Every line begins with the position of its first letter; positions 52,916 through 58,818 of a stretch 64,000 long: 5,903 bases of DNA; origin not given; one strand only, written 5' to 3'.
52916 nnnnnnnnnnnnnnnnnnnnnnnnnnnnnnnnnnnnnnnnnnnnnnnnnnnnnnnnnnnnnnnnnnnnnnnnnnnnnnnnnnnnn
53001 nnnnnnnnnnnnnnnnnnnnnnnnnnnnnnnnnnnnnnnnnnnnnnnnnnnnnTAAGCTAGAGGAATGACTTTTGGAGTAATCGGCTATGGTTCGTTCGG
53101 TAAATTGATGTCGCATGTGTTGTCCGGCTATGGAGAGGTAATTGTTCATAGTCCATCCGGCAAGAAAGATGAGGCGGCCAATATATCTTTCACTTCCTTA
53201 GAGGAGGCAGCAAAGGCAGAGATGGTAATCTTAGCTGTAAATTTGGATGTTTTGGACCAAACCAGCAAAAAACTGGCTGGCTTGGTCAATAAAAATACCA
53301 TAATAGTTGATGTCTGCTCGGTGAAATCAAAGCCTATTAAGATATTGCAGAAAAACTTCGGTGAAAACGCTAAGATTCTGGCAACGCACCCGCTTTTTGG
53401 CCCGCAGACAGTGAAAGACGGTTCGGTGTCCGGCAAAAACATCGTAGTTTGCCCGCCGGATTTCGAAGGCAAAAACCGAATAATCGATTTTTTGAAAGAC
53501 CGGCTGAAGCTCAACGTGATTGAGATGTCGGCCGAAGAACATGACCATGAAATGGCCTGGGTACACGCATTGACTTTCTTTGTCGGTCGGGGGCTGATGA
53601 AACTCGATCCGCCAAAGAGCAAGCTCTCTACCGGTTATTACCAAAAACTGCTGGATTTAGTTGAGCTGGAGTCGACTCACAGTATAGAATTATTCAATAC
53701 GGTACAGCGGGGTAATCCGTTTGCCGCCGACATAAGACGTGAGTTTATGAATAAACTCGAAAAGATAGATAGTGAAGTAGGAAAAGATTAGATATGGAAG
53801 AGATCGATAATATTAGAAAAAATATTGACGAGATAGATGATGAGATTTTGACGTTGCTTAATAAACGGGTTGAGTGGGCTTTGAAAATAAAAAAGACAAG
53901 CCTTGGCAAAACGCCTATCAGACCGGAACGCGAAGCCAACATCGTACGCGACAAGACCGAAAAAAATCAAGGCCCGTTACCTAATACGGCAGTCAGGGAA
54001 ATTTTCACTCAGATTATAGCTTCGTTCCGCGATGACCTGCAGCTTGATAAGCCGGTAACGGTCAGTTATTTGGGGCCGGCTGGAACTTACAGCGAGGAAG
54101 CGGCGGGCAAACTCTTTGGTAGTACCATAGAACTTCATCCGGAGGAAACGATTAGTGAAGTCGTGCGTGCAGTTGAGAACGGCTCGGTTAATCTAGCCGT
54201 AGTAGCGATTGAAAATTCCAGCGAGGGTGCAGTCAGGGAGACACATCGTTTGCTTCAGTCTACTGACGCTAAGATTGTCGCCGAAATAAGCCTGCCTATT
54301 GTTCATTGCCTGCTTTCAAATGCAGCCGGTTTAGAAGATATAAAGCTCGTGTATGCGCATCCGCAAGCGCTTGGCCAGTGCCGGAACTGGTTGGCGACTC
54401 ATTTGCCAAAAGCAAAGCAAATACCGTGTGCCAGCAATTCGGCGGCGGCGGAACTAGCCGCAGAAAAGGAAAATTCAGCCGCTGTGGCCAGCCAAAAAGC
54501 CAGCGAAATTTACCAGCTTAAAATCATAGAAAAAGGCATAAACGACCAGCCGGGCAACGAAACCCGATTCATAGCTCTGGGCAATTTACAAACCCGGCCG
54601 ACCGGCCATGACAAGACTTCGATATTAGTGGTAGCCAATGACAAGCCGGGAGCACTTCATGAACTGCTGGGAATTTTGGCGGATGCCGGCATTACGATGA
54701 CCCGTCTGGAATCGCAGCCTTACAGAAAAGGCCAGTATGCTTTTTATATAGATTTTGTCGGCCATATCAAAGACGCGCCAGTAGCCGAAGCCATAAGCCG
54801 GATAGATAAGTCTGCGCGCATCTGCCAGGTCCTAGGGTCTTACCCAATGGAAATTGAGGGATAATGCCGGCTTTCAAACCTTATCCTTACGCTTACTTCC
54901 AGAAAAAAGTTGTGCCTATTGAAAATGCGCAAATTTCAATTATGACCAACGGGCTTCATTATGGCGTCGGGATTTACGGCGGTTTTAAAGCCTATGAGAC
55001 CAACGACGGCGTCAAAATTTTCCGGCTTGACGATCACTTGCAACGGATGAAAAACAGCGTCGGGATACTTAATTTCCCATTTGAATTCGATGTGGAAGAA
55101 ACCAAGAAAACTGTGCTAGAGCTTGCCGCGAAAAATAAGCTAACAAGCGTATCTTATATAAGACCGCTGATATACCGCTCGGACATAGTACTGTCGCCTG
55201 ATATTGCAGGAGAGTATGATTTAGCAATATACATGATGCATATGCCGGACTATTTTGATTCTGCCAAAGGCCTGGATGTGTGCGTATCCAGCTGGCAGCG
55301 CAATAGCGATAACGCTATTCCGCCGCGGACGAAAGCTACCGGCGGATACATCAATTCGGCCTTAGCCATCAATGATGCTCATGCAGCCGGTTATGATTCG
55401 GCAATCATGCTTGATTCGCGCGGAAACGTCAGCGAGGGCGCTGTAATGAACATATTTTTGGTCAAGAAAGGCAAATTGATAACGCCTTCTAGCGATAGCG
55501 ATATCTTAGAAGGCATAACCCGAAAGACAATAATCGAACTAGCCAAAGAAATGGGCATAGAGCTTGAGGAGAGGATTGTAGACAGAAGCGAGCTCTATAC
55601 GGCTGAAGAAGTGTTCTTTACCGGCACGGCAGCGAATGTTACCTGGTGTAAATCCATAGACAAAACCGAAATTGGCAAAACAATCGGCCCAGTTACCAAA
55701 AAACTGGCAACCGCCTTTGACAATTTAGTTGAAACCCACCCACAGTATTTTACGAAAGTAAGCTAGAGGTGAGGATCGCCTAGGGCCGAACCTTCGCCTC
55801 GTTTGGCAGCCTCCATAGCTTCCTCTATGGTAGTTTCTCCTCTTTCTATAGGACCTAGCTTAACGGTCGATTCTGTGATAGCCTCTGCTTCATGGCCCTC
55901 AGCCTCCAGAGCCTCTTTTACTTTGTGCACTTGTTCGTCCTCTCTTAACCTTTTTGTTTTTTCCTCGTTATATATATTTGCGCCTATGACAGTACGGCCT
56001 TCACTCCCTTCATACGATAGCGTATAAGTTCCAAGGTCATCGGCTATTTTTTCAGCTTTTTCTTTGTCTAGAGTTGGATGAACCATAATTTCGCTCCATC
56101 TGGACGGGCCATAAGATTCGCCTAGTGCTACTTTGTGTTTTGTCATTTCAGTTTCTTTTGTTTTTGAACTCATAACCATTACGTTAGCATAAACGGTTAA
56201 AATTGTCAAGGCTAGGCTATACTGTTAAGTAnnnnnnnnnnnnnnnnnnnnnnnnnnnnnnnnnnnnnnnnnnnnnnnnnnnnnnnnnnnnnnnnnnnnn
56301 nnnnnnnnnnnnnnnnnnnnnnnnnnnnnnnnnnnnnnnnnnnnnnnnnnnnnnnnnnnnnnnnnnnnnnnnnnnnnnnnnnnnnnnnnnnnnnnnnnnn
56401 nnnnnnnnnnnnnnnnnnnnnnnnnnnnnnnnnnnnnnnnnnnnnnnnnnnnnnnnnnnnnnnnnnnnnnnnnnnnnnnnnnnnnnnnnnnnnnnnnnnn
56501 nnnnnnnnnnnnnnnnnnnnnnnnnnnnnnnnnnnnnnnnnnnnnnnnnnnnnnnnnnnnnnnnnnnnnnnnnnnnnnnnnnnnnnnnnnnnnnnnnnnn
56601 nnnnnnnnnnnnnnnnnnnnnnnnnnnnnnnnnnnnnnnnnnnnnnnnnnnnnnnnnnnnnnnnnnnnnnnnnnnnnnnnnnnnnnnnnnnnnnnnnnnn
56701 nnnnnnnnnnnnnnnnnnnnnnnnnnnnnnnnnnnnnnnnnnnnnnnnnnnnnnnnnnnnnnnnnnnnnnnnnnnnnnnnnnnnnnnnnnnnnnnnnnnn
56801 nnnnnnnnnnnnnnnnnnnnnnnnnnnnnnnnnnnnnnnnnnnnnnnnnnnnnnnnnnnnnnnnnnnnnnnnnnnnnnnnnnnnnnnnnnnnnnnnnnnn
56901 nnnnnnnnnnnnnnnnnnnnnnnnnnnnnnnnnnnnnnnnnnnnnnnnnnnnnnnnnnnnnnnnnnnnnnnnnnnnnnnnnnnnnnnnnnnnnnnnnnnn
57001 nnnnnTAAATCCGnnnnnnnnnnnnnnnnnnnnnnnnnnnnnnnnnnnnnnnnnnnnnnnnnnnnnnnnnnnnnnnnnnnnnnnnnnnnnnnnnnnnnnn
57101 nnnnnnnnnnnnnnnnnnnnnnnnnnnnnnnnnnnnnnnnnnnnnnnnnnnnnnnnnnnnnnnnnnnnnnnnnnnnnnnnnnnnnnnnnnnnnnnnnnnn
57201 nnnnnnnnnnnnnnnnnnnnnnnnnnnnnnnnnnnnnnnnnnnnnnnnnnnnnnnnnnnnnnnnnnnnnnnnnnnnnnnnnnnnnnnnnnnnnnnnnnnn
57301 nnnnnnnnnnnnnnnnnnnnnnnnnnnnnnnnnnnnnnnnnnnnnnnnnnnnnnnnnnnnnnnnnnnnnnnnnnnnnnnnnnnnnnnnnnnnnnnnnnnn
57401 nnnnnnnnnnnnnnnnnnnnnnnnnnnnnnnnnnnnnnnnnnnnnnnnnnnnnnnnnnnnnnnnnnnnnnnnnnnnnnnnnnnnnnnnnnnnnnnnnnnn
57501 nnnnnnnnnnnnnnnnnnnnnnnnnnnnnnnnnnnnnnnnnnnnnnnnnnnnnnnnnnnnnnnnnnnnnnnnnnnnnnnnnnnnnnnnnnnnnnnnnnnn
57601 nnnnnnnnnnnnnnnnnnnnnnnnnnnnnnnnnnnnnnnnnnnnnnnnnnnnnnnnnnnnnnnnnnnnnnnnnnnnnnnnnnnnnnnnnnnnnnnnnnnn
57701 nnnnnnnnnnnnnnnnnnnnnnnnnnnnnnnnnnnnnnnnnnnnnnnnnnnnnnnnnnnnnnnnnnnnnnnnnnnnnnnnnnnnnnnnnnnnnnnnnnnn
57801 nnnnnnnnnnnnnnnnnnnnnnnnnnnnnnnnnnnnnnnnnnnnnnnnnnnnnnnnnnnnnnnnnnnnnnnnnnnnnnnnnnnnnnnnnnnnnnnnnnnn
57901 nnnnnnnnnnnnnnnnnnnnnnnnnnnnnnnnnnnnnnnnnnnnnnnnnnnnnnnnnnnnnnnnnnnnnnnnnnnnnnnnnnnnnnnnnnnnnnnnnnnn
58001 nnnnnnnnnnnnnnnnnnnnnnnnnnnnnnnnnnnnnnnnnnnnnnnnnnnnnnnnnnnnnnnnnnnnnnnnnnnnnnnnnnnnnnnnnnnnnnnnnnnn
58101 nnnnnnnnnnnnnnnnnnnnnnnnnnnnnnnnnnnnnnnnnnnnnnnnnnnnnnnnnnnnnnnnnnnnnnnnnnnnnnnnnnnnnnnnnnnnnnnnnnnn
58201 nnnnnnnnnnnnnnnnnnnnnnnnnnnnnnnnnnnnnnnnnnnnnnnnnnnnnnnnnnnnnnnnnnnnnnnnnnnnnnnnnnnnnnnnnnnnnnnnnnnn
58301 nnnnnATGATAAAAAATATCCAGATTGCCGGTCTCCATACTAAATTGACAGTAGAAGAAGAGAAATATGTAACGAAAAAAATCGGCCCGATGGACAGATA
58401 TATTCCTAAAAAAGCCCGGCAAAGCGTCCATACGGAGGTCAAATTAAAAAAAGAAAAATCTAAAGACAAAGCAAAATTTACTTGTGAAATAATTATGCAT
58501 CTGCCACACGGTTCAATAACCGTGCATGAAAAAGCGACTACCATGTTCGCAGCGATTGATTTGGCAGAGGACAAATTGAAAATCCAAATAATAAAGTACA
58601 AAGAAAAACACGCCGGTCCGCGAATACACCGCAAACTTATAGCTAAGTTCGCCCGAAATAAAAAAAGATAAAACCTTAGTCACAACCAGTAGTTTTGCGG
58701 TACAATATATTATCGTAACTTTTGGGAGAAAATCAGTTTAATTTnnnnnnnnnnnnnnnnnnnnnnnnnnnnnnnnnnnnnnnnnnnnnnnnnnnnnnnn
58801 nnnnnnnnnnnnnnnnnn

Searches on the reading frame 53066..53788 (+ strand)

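Call 55: search_protein_families(library=pfam, proteins=[window:53066-53788:+])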
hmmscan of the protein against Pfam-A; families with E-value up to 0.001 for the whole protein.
window:53066-53788:+ (241 aa): 3 families
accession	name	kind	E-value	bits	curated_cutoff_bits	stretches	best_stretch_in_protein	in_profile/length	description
PF02153.23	PDH_N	-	9.1e-15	54.9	26.5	1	42-139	34-138/154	Prephenate dehydrogenase, nucleotide-binding domain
PF03807.23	F420_oxidored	-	3.9e-06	27.8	21.6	1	3-83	2-91/94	NADP oxidoreductase coenzyme F420-dependent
PF02826.25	2-Hacid_dh_C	-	0.00027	20.8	25.1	1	2-60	38-101/178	D-isomer specific 2-hydroxyacid dehydrogenase, NAD binding domain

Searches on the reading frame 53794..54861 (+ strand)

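Call 55: search_protein_families(library=pfam, proteins=[window:53794-54861:+])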
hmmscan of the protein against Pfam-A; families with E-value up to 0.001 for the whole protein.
window:53794-54861:+ (356 aa): 3 families
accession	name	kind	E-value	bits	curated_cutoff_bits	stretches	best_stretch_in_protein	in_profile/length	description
PF00800.23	PDT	-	6.6e-63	212.2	25.2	1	90-264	1-178/181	Prephenate dehydratase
PF01817.26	CM_2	-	2.4e-15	56.9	27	1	7-79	1-76/80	Chorismate mutase type II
PF01842.31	ACT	-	2.6e-09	37.1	27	1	275-337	1-64/66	ACT domain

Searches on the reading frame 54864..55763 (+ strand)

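Call 55: search_protein_families(library=pfam, proteins=[window:54864-55763:+])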
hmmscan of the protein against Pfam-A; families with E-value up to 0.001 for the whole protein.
window:54864-55763:+ (300 aa): 1 family
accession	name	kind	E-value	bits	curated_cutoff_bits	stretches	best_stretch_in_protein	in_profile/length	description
PF01063.24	Aminotran_4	-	1.6e-49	169.2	28.5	1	49-265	10-223/223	Amino-transferase class IV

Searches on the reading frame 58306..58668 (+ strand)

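Call 55: search_protein_families(library=pfam, proteins=[window:58306-58668:+])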
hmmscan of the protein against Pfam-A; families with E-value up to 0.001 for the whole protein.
window:58306-58668:+ (121 aa): 1 family
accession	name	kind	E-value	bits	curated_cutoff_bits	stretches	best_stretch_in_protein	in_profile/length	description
PF02482.25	Ribosomal_S30AE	-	1.3e-15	58.3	23.7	1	5-102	1-87/88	Sigma 54 modulation protein / S30EA ribosomal protein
